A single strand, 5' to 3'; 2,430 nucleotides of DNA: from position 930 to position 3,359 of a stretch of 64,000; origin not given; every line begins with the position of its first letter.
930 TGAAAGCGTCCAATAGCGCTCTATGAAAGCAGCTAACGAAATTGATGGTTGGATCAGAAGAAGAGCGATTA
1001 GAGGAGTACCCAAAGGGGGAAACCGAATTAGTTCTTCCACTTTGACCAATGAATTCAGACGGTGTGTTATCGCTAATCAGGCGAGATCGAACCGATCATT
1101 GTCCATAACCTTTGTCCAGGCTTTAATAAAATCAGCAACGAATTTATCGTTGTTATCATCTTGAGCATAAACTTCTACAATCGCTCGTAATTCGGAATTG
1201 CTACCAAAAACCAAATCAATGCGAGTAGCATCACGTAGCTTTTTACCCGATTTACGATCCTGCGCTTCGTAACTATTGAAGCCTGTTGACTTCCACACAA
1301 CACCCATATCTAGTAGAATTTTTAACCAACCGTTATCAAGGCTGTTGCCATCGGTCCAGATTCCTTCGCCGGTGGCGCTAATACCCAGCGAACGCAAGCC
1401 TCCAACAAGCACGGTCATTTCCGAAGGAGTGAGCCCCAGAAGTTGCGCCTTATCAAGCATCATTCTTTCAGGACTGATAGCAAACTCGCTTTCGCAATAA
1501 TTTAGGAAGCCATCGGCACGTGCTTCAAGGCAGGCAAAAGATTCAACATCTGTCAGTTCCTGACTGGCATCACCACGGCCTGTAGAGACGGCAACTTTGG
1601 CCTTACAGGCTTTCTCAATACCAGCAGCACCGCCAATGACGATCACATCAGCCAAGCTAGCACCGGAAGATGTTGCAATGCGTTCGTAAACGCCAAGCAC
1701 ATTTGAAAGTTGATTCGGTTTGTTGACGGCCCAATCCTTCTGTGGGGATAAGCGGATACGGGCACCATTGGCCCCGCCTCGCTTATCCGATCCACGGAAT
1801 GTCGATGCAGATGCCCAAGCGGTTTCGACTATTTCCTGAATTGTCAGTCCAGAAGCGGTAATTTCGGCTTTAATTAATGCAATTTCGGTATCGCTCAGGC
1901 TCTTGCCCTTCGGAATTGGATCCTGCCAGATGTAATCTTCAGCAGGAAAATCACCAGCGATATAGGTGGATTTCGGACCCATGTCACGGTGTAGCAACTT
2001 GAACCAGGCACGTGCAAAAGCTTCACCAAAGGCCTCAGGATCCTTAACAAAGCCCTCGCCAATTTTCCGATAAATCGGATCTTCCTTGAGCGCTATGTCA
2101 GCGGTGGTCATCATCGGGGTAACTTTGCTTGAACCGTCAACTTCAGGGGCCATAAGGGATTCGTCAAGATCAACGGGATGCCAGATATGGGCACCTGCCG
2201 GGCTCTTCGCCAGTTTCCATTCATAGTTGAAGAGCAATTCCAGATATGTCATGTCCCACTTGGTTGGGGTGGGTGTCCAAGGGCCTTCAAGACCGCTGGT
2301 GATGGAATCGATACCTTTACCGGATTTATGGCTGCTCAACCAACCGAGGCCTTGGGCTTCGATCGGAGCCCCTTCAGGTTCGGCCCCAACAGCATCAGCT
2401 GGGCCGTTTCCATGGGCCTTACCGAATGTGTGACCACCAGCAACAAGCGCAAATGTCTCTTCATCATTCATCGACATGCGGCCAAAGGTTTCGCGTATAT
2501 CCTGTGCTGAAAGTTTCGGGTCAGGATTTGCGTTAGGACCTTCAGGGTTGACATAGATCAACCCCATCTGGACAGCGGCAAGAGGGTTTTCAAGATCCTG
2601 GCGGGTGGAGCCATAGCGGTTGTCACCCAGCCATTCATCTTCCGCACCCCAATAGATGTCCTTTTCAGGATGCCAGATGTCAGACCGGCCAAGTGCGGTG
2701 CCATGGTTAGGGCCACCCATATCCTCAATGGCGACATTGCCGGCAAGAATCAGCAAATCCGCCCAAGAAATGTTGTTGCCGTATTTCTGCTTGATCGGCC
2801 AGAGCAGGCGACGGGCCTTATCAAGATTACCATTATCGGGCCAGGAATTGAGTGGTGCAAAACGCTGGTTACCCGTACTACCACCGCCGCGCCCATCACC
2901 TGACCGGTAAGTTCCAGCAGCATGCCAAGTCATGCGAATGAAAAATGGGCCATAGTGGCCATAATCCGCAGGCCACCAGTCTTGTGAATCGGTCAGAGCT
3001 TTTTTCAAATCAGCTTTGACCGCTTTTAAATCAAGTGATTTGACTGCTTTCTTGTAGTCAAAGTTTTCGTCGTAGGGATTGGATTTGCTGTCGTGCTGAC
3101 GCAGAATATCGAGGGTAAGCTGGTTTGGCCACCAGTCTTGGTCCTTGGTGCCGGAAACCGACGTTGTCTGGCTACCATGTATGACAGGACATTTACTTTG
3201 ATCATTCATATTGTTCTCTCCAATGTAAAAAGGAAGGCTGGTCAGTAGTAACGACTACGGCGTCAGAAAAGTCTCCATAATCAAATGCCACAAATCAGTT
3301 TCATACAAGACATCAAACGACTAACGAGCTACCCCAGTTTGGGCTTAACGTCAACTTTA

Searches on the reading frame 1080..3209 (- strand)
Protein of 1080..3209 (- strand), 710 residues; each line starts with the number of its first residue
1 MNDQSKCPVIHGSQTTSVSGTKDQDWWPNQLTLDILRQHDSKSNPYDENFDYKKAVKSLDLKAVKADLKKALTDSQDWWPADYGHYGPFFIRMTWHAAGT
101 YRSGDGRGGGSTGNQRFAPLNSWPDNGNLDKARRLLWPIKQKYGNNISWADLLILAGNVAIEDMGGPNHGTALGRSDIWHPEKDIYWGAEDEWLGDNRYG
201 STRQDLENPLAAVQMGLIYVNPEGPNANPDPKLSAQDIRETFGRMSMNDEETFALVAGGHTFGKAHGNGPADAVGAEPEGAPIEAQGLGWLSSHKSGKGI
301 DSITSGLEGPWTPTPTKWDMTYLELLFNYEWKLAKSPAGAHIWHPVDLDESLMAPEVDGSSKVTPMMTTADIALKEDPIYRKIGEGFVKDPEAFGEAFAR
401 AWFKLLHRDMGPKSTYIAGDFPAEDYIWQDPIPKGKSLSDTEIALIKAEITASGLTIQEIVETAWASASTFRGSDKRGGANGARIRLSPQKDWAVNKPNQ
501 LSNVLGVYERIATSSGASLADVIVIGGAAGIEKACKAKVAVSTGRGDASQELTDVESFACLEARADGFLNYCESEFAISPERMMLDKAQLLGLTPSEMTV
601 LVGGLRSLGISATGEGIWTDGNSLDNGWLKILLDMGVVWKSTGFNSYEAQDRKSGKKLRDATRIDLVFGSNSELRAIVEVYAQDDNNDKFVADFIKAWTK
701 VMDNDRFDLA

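Call 85: search_protein_families(library=padloc, alignment_id=A4, max_evalue=1e-8)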
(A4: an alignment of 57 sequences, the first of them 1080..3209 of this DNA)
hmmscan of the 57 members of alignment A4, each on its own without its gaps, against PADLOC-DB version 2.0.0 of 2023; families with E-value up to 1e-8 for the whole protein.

A. member 1, window:1080-3209:- (710 aa): 0 families

B. families by the number of members that match (of 57 scanned): 9 families
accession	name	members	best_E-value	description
PDLC03598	REase_MTase_IIG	3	1.6e-211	Type IIG restriction enzyme-methyltransferase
PDLC03599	REase_MTase_IIG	2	1.4e-74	Type IIG restriction enzyme-methyltransferase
PDLC03627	REase_MTase_IIG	1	1.5e-61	Type IIG restriction enzyme-methyltransferase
PDLC04134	mad2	1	5.2e-44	mads_2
PDLC01247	DEDDh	1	8.3e-40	"CAS-I,CAS-II,CAS-III,CAS-IV,CAS-V,CAS-VI; associated"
PDLC05027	PDC-S48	1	4.4e-36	-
PDLC05028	PDC-S48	1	5e-28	-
PDLC03398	REase_II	1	8.7e-20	Type II nicking endonuclease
PDLC03609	REase_MTase_IIG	1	2e-09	Type IIG restriction enzyme-methyltransferase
